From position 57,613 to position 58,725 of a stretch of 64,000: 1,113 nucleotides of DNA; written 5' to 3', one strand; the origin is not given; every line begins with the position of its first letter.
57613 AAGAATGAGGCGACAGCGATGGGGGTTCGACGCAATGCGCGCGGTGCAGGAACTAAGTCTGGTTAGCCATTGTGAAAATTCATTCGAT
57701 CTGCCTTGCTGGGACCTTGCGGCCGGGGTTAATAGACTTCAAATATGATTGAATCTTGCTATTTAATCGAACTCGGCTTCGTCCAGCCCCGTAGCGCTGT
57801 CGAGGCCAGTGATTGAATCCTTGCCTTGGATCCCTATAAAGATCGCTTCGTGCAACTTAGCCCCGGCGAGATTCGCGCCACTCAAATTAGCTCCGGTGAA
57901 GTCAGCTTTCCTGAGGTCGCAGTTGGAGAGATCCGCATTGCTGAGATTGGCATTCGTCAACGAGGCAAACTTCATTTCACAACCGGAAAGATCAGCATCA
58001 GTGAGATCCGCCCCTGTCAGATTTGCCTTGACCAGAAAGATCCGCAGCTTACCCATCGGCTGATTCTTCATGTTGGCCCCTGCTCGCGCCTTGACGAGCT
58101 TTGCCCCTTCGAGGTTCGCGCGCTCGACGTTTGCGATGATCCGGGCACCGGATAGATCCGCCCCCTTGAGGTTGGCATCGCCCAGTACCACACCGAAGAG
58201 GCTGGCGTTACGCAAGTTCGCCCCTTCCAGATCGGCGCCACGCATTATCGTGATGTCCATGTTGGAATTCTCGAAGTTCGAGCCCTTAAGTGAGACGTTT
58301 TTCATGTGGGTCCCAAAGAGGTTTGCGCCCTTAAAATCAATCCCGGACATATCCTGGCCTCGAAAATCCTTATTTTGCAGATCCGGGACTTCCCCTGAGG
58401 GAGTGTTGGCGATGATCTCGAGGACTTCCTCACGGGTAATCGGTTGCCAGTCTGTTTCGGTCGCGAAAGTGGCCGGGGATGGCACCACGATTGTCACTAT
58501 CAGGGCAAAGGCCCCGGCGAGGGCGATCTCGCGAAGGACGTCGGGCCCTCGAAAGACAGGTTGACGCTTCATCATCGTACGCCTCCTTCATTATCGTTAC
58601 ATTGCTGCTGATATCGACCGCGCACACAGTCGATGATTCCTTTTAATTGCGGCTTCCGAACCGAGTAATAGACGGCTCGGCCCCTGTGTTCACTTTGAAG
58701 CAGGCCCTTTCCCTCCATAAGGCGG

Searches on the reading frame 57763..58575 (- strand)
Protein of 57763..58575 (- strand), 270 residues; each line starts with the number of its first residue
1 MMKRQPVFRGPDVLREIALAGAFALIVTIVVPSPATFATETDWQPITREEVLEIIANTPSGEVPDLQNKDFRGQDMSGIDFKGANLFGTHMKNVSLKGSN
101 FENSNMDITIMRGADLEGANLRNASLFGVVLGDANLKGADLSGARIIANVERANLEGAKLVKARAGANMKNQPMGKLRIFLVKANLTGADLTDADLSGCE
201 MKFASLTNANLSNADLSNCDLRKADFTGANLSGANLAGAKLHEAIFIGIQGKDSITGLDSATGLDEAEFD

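Call 4: search_protein_families(library=pfam, proteins=[window:57763-58575:-], max_evalue=0.01)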
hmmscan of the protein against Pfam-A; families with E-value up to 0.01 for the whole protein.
window:57763-58575:- (270 aa): 4 families
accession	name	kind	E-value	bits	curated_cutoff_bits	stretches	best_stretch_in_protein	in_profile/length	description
PF00805.28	Pentapeptide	-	1.1e-38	130.8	20.2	4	209-246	1-38/40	Pentapeptide repeats (8 copies)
PF13599.13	Pentapeptide_4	-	1.4e-18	67.2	38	2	181-246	13-78/78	Pentapeptide repeat region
PF13576.12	Pentapeptide_3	-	4.7e-16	59.2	27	2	202-234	13-47/48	Pentapeptide repeats (9 copies)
PF25296.1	Decapeptide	-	0.00011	22.5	45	1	183-234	19-70/74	Decapeptide repeat region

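Call 5: search_protein_families(library=ncbifam, proteins=[window:57763-58575:-], max_evalue=0.01)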
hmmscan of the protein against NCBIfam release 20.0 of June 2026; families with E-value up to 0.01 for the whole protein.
window:57763-58575:- (270 aa): 18 families
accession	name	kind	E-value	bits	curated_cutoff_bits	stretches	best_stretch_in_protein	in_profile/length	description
NF052603.1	penta_Alr5209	equivalog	3.5e-31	107.7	125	3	182-244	16-78/113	Alr5209 family pentapeptide repeat protein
NF047416.1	penta_HetL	equivalog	8.6e-31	107.1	260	2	65-212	74-214/218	heterocyst differentiation pentapeptide repeat protein HetL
NF011744.0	PRK15197.1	equivalog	1.5e-22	80.1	274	2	65-163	160-254/291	SPI-2 type III secretion system effector PipB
NF011743.0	PRK15196.1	equivalog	4.3e-21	75.2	354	2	131-248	169-291/350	type III secretion system effector PipB2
NF033086.2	penta_rpt_Qnr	equivalog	4.7e-18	65.7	240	1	66-239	12-196/211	Qnr family pentapeptide repeat protein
NF000420.1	penta_rpt_QnrB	exception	7.7e-16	58.7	460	1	67-237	26-197/214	QnrB family quinolone resistance pentapeptide repeat protein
NF000349.1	mfpA_AE000516.2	equivalog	1.3e-14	54.4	360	2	185-246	83-144/183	pentapeptide repeat protein MfpA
NF000071.4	penta_rpt_QnrA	exception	1.5e-14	54.3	450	3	114-239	72-197/218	QnrA family quinolone resistance pentapeptide repeat protein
NF033375.2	penta_rpt_QnrE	exception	5.5e-14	52.7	480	1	66-239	20-199/214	QnrE family quinolone resistance pentapeptide repeat protein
NF000421.1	penta_rpt_QnrVC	exception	3.3e-13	50.1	460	2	64-104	62-102/218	QnrVC family quinolone resistance pentapeptide repeat protein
NF012152.0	penta_rpt_QnrC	exception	7e-13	49.1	500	2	68-165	10-104/221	QnrC family quinolone resistance pentapeptide repeat protein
NF000056.3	penta_rpt_QnrS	exception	1.5e-12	47.7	460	1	186-232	54-105/218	QnrS family quinolone resistance pentapeptide repeat protein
NF012151.0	penta_rpt_QnrAS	exception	3.6e-11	43.5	490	0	64-105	62-103/218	QnrAS family quinolone resistance pentapeptide repeat protein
NF038182.1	penta_rpt_SmQnr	exception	4.9e-11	42.8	460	2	132-236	88-197/215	SmQnr family pentapeptide repeat protein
NF000139.2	penta_rpt_QnrD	exception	1.3e-09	38.4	425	1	67-241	21-196/214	QnrD family quinolone resistance pentapeptide repeat protein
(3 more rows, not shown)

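Call 17: find_homologous_proteins(query=window:57763-58575:-, max_evalue=1e-10)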
Query window:57763-58575:- (270 aa): 3878 proteins with E <= 1e-10 among 8000 candidates; the best 120 are listed.
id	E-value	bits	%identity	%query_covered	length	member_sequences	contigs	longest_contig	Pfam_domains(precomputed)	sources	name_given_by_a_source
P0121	4.8e-79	283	56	96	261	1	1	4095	PF13576.13,PF13599.14,PF00805.29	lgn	-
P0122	1.6e-78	282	58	84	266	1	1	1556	PF13576.13,PF13599.14,PF00805.29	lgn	-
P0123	1.3e-65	239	49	91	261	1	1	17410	PF13576.13,PF13599.14,PF00805.29,PF25296.2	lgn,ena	-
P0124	8.8e-63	230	45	98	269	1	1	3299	PF13576.13,PF13599.14,PF00805.29,PF25296.2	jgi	jgi:uncharacterized protein YjbI with pentapeptide repeats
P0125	1.2e-57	213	46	99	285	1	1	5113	PF13576.13,PF13599.14,PF00805.29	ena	-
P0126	3.7e-56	208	48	85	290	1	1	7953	PF13576.13,PF13599.14,PF00805.29,PF25296.2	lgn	-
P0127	7.7e-52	194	58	60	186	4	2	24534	PF13576.13,PF13599.14,PF00805.29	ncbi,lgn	-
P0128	1.5e-51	193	43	90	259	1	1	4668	PF13576.13,PF13599.14,PF00805.29,PF25296.2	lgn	-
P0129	3.0e-48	183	44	97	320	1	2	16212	PF13576.13,PF13599.14,PF00805.29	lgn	-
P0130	6.3e-45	172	47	73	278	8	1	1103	PF13576.13,PF13599.14,PF00805.29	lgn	-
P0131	1.1e-43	168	41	93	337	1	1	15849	PF13576.13,PF13599.14,PF00805.29,PF25296.2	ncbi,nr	ncbi:MAG TPA: pentapeptide repeat-containing protein [Steroidobacteraceae bacterium]|nr:pentapeptide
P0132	1.3e-43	167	39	91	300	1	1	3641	PF13576.13,PF13599.14,PF00805.29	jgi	jgi:uncharacterized protein YjbI with pentapeptide repeats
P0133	1.5e-43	167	39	97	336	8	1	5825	PF13576.13,PF13599.14,PF00805.29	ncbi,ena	-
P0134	6.6e-43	165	39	96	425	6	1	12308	PF13576.13,PF13599.14,PF00805.29,PF11684.14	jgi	jgi:uncharacterized protein YjbI with pentapeptide repeats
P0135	1.6e-42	164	42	83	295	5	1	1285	PF13576.13,PF13599.14,PF00805.29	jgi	jgi:uncharacterized protein YjbI with pentapeptide repeats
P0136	1.5e-41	161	40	82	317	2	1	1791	PF13576.13,PF13599.14,PF00805.29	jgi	-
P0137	1.8e-41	160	42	82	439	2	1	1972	PF13576.13,PF13599.14,PF00805.29,PF11684.14,PF25296.2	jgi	-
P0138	2.9e-41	160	42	87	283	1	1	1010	PF13576.13,PF13599.14,PF00805.29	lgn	-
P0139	4.7e-41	159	38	93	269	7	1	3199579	PF13576.13,PF13599.14,PF00805.29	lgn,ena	-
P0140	1.4e-40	157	44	83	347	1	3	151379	PF13576.13,PF13599.14,PF00805.29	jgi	jgi:uncharacterized protein YjbI with pentapeptide repeats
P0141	1.5e-40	157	42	84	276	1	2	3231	PF13576.13,PF13599.14,PF00805.29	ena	-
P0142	1.8e-40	157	38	96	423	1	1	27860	PF13576.13,PF13599.14,PF00805.29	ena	-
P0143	3.7e-40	156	40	96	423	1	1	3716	PF13576.13,PF13599.14,PF00805.29,PF11684.14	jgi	jgi:uncharacterized protein YjbI with pentapeptide repeats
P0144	7.1e-40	155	40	84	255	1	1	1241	PF13576.13,PF13599.14,PF00805.29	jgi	jgi:uncharacterized protein YjbI with pentapeptide repeats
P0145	9.3e-40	155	58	56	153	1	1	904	PF13576.13,PF13599.14,PF00805.29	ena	-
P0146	9.5e-40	155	41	86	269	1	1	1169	PF13576.13,PF13599.14,PF00805.29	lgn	-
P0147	1.1e-39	155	40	89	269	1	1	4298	PF13576.13,PF13599.14,PF00805.29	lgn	-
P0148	2.2e-39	154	37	96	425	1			PF13576.13,PF13599.14,PF00805.29,PF11684.14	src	-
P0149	2.3e-39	154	43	80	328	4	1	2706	PF13576.13,PF13599.14,PF00805.29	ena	-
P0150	3.7e-39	153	42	83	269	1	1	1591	PF13576.13,PF13599.14,PF00805.29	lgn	-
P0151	4.7e-39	152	42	83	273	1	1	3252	PF13576.13,PF13599.14,PF00805.29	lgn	-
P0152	6.4e-39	152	43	76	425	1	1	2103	PF13576.13,PF13599.14,PF00805.29,PF11684.14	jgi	jgi:uncharacterized protein YjbI with pentapeptide repeats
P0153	1.0e-38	151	39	89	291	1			PF13576.13,PF13599.14,PF00805.29,PF25296.2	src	-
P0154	1.1e-38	151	37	70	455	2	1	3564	PF13576.13,PF13599.14,PF00805.29,PF25296.2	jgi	-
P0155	1.8e-38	151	40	84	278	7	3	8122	PF13576.13,PF13599.14,PF00805.29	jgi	jgi:uncharacterized protein YjbI with pentapeptide repeats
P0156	2.1e-38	150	37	99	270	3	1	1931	PF13576.13,PF13599.14,PF00805.29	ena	-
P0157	3.1e-38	150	39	96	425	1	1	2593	PF13576.13,PF13599.14,PF00805.29,PF11684.14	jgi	jgi:uncharacterized protein YjbI with pentapeptide repeats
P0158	3.9e-38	149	40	83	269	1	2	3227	PF13576.13,PF13599.14,PF00805.29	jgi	jgi:uncharacterized protein YjbI with pentapeptide repeats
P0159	4.8e-38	149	38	89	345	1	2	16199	PF13576.13,PF13599.14,PF00805.29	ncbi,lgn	-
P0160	5.0e-38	149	35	81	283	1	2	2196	PF13576.13,PF13599.14,PF00805.29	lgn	-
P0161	5.3e-38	149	40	81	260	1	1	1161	PF13576.13,PF13599.14,PF00805.29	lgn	-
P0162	5.7e-38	149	41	77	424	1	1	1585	PF13576.13,PF13599.14,PF00805.29,PF11684.14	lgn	-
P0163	5.7e-38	149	40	81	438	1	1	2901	PF13576.13,PF13599.14,PF00805.29,PF11684.14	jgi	jgi:uncharacterized protein YjbI with pentapeptide repeats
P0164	7.0e-38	149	38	82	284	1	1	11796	PF13576.13,PF13599.14,PF00805.29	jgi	-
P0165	8.8e-38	148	40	80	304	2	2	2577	PF13576.13,PF13599.14,PF00805.29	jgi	jgi:uncharacterized protein YjbI with pentapeptide repeats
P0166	9.0e-38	148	38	90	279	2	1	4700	PF13576.13,PF13599.14,PF00805.29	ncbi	-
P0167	1.8e-37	147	39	86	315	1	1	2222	PF13576.13,PF13599.14,PF00805.29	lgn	-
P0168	1.7e-36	144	40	88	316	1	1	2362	PF13576.13,PF13599.14,PF00805.29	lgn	-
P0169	1.8e-36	144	38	83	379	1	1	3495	PF13576.13,PF13599.14,PF00805.29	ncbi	-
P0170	1.9e-36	144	35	83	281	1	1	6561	PF13576.13,PF13599.14,PF00805.29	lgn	-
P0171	1.9e-36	144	38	86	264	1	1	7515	PF13576.13,PF13599.14,PF00805.29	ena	-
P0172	2.5e-36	144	38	86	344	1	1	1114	PF13576.13,PF13599.14,PF00805.29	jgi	-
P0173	4.3e-36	143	39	83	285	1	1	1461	PF13576.13,PF13599.14,PF00805.29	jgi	jgi:uncharacterized protein YjbI with pentapeptide repeats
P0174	6.2e-36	142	37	89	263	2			PF13576.13,PF13599.14,PF00805.29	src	-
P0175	6.3e-36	142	40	80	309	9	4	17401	PF13576.13,PF13599.14,PF00805.29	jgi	jgi:uncharacterized protein YjbI with pentapeptide repeats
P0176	6.7e-36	142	38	83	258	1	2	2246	PF13576.13,PF13599.14,PF00805.29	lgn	-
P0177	8.8e-36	142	38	83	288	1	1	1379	PF13576.13,PF13599.14,PF00805.29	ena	-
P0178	1.1e-35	141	41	85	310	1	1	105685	PF13576.13,PF13599.14,PF00805.29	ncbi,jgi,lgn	jgi:uncharacterized protein YjbI with pentapeptide repeats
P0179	5.0e-35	139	41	96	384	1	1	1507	PF13576.13,PF13599.14,PF00805.29,PF11684.14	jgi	jgi:uncharacterized protein YjbI with pentapeptide repeats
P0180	5.9e-35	139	39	89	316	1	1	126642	PF13576.13,PF13599.14,PF00805.29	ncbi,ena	-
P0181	7.5e-35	139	39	83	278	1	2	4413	PF13576.13,PF13599.14,PF00805.29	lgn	-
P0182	1.0e-34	138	39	87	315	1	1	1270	PF13576.13,PF13599.14,PF00805.29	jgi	jgi:uncharacterized protein YjbI with pentapeptide repeats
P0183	1.2e-34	138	32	87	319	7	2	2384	PF13576.13,PF13599.14,PF00805.29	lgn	-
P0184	2.2e-34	137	40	70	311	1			PF13576.13,PF13599.14,PF00805.29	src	-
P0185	2.9e-34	137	41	83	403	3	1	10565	PF13576.13,PF13599.14,PF00805.29,PF11684.14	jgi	jgi:uncharacterized protein YjbI with pentapeptide repeats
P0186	3.0e-34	137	36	87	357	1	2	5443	PF13576.13,PF13599.14,PF00805.29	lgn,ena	-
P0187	4.0e-34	136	39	89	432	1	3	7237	PF13576.13,PF13599.14,PF00805.29,PF11684.14,PF25296.2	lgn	-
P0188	5.1e-34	136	40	85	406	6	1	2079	PF13576.13,PF13599.14,PF00805.29,PF11684.14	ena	-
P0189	6.1e-34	136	36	83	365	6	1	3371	PF13576.13,PF13599.14,PF00805.29,PF25296.2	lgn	-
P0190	6.9e-34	136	34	87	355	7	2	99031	PF13576.13,PF13599.14,PF00805.29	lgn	-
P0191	7.4e-34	135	40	96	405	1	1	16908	PF13576.13,PF13599.14,PF00805.29,PF11684.14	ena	-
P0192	8.5e-34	135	38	86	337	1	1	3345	PF13576.13,PF13599.14,PF00805.29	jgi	jgi:uncharacterized protein YjbI with pentapeptide repeats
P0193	8.7e-34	135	31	84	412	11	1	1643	PF13576.13,PF13599.14,PF00805.29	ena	-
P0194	1.5e-33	134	41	83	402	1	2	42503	PF13576.13,PF13599.14,PF00805.29,PF11684.14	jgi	jgi:uncharacterized protein YjbI with pentapeptide repeats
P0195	1.5e-33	134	41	83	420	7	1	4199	PF13576.13,PF13599.14,PF00805.29,PF11684.14,PF25296.2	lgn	-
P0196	1.7e-33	134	35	65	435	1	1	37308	PF13576.13,PF13599.14,PF00805.29,PF25296.2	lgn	-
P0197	2.1e-33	134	34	90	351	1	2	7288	PF13576.13,PF13599.14,PF00805.29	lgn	-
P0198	2.7e-33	134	39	78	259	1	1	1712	PF13576.13,PF13599.14,PF00805.29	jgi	jgi:uncharacterized protein YjbI with pentapeptide repeats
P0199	2.9e-33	134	36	85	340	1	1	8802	PF13576.13,PF04945.20,PF13599.14,PF00805.29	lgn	-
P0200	2.9e-33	133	35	87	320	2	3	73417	PF13576.13,PF13599.14,PF00805.29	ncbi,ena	-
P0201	3.2e-33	133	37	69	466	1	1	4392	PF13576.13,PF13599.14,PF00805.29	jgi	jgi:uncharacterized protein YjbI with pentapeptide repeats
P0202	3.5e-33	133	35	87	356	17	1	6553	PF13576.13,PF13599.14,PF00805.29,PF25296.2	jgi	-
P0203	3.8e-33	133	41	76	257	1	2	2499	PF13576.13,PF13599.14,PF00805.29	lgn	-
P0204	4.2e-33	133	34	83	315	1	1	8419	PF13576.13,PF04945.20,PF13599.14,PF00805.29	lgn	-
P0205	4.3e-33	133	34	83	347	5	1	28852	PF13576.13,PF13599.14,PF00805.29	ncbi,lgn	-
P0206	4.5e-33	133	34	83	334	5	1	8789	PF13576.13,PF13599.14,PF00805.29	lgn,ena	-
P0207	4.6e-33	133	39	69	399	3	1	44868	PF13576.13,PF13599.14,PF00805.29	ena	-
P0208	5.3e-33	133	34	66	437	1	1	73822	PF13576.13,PF13599.14,PF00805.29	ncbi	-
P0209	5.5e-33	133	35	90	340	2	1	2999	PF13576.13,PF13599.14,PF00805.29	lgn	-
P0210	5.6e-33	133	40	68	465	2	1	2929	PF13576.13,PF13599.14,PF00805.29,PF13646.13,PF25296.2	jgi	jgi:uncharacterized protein YjbI with pentapeptide repeats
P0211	5.6e-33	133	36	87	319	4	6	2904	PF13576.13,PF13599.14,PF00805.29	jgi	jgi:uncharacterized protein YjbI with pentapeptide repeats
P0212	6.9e-33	132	34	87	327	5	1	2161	PF13576.13,PF13599.14,PF00805.29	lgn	-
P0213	7.3e-33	132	43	75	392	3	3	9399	PF13576.13,PF13599.14,PF00805.29,PF11684.14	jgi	jgi:uncharacterized protein YjbI with pentapeptide repeats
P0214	8.4e-33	132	33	91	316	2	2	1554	PF13576.13,PF04945.20,PF13599.14,PF00805.29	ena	-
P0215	9.1e-33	132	33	87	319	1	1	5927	PF13576.13,PF04945.20,PF13599.14,PF00805.29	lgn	-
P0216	9.8e-33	132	35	89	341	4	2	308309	PF13576.13,PF13599.14,PF00805.29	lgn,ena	-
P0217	1.1e-32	132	36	85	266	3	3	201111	PF13576.13,PF13599.14,PF00805.29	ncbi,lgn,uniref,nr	ncbi:pentapeptide repeat-containing protein [Methylobacterium aerolatum]|uniref:Uncharacterized prot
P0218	1.1e-32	132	35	83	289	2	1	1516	PF13576.13,PF13599.14,PF00805.29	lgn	-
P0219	1.5e-32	131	34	83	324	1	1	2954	PF13576.13,PF13599.14,PF00805.29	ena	-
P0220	1.6e-32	131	35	83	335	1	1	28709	PF13576.13,PF13599.14,PF00805.29,PF25296.2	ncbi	-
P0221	1.6e-32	131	35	81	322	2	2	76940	PF13576.13,PF04945.20,PF13599.14,PF00805.29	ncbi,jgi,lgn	ncbi:MAG TPA: pentapeptide repeat-containing protein [Methylophilaceae bacterium]|jgi:uncharacterize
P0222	1.6e-32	131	34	87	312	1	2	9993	PF13576.13,PF04945.20,PF13599.14,PF00805.29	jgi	-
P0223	1.7e-32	131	34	87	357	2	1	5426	PF13576.13,PF13599.14,PF00805.29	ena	-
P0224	2.2e-32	131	35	83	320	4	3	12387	PF13576.13,PF13599.14,PF00805.29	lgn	-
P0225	2.4e-32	131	38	79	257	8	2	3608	PF13576.13,PF13599.14,PF00805.29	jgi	jgi:uncharacterized protein YjbI with pentapeptide repeats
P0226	2.4e-32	130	34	87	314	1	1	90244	PF13576.13,PF13599.14,PF00805.29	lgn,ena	-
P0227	2.4e-32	130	33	87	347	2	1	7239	PF13576.13,PF13599.14,PF00805.29,PF25296.2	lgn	-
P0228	2.6e-32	130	34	87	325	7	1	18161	PF13576.13,PF13599.14,PF00805.29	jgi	jgi:uncharacterized protein YjbI with pentapeptide repeats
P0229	2.7e-32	130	33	87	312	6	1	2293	PF13576.13,PF13599.14,PF00805.29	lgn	-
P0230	2.8e-32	130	38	83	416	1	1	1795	PF13576.13,PF13599.14,PF00805.29,PF11684.14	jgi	jgi:uncharacterized protein YjbI with pentapeptide repeats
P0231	3.0e-32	130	34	83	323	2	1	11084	PF13576.13,PF13599.14,PF00805.29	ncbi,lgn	-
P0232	3.2e-32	130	39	82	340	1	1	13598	PF13576.13,PF13599.14,PF00805.29,PF00809.29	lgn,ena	-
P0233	3.8e-32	130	33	87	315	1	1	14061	PF13576.13,PF13599.14,PF00805.29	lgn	-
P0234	4.3e-32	130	35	81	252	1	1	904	PF13576.13,PF13599.14,PF00805.29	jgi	jgi:uncharacterized protein YjbI with pentapeptide repeats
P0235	4.3e-32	130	35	83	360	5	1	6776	PF13576.13,PF13599.14,PF00805.29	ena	-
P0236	4.5e-32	130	33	83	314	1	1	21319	PF13576.13,PF13599.14,PF00805.29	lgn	-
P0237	4.9e-32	129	40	79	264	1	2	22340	PF13576.13,PF13599.14,PF00805.29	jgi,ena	-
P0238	5.4e-32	129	39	77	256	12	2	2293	PF13576.13,PF13599.14,PF00805.29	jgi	jgi:uncharacterized protein YjbI with pentapeptide repeats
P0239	5.4e-32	129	38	89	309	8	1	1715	PF13576.13,PF13599.14,PF00805.29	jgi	jgi:uncharacterized protein YjbI with pentapeptide repeats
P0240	5.5e-32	129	36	83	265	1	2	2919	PF13576.13,PF13599.14,PF00805.29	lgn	-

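Call 18: find_encoding_contigs(protein=P0123, flank=6000, max_places=2)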
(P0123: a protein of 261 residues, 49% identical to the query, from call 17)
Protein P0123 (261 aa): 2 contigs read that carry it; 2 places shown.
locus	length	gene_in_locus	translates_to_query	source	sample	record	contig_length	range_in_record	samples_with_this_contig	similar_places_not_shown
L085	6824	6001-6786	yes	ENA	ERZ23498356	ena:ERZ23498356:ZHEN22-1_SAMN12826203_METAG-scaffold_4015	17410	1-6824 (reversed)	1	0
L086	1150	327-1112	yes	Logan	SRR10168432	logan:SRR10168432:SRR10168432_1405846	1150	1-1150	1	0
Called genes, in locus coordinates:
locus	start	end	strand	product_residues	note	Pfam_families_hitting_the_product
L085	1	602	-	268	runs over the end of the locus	PF00528:BPD_transp_1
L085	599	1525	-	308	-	PF19300:BPD_transp_1_N, PF00528:BPD_transp_1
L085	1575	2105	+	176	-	-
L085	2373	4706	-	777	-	PF00069:Pkinase, PF07714:PK_Tyr_Ser-Thr, PF22673:MCP-like_PDC_1 (weak), PF02743:dCache_1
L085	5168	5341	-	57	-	-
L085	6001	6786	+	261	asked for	PF13576:Pentapeptide_3 (faint), PF25296:Decapeptide (faint), PF13599:Pentapeptide_4, PF00805:Pentapeptide (weak), PF13599:Pentapeptide_4, PF00805:Pentapeptide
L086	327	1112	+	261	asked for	PF13576:Pentapeptide_3 (faint), PF25296:Decapeptide (faint), PF13599:Pentapeptide_4, PF00805:Pentapeptide (weak), PF13599:Pentapeptide_4, PF00805:Pentapeptide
